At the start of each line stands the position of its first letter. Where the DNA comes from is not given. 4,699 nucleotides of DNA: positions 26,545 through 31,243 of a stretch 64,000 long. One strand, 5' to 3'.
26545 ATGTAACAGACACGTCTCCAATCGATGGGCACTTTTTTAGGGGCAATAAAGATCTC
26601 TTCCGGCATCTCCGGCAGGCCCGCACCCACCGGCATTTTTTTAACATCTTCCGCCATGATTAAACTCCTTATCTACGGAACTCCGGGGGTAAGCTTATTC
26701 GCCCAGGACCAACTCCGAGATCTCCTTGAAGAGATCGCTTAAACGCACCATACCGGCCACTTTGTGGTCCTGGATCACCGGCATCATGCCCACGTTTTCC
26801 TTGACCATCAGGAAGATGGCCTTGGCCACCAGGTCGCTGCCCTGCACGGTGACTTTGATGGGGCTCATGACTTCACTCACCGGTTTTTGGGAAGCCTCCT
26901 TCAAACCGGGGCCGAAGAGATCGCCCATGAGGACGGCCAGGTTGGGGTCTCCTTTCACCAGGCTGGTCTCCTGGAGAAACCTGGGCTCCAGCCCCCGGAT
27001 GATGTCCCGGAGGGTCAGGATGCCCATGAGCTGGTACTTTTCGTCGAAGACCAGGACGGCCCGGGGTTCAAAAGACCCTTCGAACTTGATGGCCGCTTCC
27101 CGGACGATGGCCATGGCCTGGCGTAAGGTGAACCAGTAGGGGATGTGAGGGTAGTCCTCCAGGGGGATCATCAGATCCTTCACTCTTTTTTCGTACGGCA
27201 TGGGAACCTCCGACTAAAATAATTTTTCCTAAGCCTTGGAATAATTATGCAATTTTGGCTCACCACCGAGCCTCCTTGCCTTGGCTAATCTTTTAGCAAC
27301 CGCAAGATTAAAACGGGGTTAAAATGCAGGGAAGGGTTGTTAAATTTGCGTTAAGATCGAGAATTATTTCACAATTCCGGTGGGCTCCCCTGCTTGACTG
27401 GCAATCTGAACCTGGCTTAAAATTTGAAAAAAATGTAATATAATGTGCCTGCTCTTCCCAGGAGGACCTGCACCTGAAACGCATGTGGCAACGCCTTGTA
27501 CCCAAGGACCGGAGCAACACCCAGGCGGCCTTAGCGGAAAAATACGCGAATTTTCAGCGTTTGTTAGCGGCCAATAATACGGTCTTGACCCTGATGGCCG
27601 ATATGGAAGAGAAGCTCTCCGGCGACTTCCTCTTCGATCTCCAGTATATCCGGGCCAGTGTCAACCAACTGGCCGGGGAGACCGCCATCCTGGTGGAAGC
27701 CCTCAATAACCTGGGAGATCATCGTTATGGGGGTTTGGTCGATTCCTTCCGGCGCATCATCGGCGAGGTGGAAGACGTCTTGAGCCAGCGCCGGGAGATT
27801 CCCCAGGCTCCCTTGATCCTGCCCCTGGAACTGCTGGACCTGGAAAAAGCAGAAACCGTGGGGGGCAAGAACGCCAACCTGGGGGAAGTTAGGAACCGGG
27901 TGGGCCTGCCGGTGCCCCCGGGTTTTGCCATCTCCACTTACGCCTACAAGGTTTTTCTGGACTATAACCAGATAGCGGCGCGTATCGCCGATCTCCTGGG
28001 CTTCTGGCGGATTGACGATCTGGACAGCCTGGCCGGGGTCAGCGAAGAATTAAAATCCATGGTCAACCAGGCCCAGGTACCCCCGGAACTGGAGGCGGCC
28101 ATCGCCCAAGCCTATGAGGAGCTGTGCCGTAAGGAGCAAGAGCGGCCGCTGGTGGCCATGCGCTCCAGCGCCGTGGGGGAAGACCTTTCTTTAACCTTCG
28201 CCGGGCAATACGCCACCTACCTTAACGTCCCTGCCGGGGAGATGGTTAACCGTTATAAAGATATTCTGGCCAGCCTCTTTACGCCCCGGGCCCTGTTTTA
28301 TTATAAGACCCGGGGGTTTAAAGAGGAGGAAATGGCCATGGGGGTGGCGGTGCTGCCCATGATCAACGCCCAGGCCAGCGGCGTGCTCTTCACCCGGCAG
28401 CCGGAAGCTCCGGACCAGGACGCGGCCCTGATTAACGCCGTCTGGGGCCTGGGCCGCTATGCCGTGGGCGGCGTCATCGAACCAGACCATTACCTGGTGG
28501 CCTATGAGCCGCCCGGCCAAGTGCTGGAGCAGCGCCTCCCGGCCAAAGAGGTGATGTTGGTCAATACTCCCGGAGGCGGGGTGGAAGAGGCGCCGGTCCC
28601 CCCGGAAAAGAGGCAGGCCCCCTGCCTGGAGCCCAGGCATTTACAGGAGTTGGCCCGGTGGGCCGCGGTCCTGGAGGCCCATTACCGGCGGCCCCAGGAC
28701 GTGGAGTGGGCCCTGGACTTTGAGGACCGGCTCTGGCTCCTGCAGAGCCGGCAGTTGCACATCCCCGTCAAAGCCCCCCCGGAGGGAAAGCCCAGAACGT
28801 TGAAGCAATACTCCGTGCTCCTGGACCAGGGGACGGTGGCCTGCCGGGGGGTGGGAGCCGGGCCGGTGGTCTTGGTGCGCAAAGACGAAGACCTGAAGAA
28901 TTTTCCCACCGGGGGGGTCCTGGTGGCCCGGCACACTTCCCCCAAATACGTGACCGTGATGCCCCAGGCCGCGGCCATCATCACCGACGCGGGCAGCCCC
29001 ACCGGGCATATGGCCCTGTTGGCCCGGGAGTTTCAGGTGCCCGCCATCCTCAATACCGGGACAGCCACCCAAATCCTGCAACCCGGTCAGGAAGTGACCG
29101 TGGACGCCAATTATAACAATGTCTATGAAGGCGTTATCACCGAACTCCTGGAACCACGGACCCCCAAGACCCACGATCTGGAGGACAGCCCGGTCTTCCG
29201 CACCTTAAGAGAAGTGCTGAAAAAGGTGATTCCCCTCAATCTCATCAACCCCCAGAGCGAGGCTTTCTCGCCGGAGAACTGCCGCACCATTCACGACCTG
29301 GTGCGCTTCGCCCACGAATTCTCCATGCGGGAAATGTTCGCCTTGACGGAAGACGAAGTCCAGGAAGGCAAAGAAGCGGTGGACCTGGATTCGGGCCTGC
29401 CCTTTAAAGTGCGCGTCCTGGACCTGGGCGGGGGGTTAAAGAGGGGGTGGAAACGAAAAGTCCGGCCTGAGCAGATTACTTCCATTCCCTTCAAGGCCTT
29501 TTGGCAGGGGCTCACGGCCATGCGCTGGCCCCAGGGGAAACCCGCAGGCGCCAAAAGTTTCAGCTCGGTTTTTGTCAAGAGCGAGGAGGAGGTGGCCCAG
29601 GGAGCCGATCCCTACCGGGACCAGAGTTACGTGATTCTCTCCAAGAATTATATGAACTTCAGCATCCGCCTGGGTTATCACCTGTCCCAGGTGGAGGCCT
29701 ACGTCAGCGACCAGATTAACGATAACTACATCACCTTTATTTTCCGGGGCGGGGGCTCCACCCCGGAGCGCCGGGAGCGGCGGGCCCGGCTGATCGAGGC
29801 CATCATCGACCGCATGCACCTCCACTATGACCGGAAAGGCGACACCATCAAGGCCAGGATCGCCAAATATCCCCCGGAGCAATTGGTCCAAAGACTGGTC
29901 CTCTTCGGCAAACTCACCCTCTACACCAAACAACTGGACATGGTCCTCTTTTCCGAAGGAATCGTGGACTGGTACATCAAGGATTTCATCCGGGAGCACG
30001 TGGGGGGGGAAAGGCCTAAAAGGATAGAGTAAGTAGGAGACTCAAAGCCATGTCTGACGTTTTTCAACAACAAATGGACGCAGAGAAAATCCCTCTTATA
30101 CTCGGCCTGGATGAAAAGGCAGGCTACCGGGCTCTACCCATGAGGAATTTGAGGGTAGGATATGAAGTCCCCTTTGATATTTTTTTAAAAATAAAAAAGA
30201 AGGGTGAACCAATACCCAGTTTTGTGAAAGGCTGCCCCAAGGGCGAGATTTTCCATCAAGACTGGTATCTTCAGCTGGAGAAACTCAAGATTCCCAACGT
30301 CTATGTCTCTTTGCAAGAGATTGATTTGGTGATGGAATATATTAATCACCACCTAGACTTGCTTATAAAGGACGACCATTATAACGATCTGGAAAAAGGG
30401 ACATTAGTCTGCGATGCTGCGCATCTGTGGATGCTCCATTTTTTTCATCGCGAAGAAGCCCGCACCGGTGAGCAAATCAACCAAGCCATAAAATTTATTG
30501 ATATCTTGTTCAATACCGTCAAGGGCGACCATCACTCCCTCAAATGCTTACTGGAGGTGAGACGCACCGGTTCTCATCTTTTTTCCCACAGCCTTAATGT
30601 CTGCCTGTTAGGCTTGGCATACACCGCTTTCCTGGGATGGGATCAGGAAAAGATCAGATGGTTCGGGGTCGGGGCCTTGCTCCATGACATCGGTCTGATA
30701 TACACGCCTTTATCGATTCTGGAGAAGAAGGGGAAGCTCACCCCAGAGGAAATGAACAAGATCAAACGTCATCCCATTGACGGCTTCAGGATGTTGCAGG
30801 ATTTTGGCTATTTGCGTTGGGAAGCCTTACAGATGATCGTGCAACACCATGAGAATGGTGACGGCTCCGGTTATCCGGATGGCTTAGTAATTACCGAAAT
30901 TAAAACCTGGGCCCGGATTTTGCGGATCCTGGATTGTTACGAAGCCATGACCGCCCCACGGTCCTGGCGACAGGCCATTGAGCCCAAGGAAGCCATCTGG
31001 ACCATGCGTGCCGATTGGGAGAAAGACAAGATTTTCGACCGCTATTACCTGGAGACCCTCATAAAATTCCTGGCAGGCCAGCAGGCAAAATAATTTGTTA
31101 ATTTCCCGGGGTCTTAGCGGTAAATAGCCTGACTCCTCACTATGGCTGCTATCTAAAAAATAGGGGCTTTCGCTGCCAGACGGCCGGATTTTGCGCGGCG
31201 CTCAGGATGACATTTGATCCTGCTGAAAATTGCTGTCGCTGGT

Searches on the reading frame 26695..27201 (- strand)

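Call 60: search_protein_families(library=pfam, proteins=[window:26695-27201:-], max_evalue=0.0001)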
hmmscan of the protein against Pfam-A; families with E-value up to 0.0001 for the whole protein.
window:26695-27201:- (168 aa): 1 family
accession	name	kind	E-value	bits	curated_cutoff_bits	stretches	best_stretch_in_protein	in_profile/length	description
PF00571.33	CBS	-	2.9e-15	56.8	24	1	108-162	1-56/57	CBS domain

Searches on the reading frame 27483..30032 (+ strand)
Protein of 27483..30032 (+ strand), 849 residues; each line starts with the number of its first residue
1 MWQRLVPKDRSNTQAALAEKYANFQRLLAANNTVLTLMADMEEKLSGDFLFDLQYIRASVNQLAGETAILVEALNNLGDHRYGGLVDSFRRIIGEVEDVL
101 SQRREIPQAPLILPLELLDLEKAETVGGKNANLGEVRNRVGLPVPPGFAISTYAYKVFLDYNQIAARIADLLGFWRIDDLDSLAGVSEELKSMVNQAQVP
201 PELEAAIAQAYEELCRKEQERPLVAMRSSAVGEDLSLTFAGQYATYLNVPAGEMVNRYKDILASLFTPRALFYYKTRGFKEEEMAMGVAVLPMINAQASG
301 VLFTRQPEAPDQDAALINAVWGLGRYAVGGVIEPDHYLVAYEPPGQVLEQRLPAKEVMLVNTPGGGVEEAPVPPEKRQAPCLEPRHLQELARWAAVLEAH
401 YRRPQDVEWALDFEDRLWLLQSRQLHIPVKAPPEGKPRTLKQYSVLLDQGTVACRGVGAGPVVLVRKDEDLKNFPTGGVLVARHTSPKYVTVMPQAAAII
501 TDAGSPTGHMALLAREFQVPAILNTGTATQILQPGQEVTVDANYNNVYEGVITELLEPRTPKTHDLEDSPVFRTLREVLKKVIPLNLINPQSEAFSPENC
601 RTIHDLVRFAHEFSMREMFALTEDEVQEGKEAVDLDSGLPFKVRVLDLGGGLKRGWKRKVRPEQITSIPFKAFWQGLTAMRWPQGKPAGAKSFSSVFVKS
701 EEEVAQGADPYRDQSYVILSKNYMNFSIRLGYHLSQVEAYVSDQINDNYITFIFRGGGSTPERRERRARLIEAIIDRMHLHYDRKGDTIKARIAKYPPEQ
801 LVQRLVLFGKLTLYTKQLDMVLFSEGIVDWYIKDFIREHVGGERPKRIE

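Call 60: search_protein_families(library=pfam, proteins=[window:27483-30032:+], max_evalue=0.0001)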
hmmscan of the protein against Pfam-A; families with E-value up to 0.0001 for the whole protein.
window:27483-30032:+ (849 aa): 2 families
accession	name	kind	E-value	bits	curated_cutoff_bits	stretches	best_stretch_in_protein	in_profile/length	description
PF01326.24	PPDK_N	-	1.2e-92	311.2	27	1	124-426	2-310/328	Pyruvate phosphate dikinase, AMP/ATP-binding domain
PF00391.29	PEP-utilizers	-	2.5e-21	75.5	23.1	1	474-543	1-70/72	PEP-utilising enzyme, mobile domain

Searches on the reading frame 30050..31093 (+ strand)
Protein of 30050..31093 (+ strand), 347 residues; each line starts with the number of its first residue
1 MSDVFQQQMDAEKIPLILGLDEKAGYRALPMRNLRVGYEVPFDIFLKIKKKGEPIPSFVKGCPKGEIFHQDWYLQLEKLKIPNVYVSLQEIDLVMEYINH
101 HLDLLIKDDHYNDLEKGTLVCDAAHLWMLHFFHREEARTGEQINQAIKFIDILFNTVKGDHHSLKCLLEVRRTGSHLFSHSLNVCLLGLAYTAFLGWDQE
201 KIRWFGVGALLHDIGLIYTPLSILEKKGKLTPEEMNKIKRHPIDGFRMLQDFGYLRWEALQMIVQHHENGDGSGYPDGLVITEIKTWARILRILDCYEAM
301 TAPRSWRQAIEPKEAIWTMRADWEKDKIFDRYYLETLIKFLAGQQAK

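Call 60: search_protein_families(library=pfam, proteins=[window:30050-31093:+], max_evalue=0.0001)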
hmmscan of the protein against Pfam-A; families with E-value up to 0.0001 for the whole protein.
window:30050-31093:+ (347 aa): 2 families
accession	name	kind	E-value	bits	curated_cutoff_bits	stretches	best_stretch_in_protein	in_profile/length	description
PF13487.12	HD_5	-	1.3e-28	100.3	27.2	1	177-322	14-161/170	HD domain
PF01966.28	HD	-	7.9e-16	58.8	22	1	178-300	2-116/116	HD domain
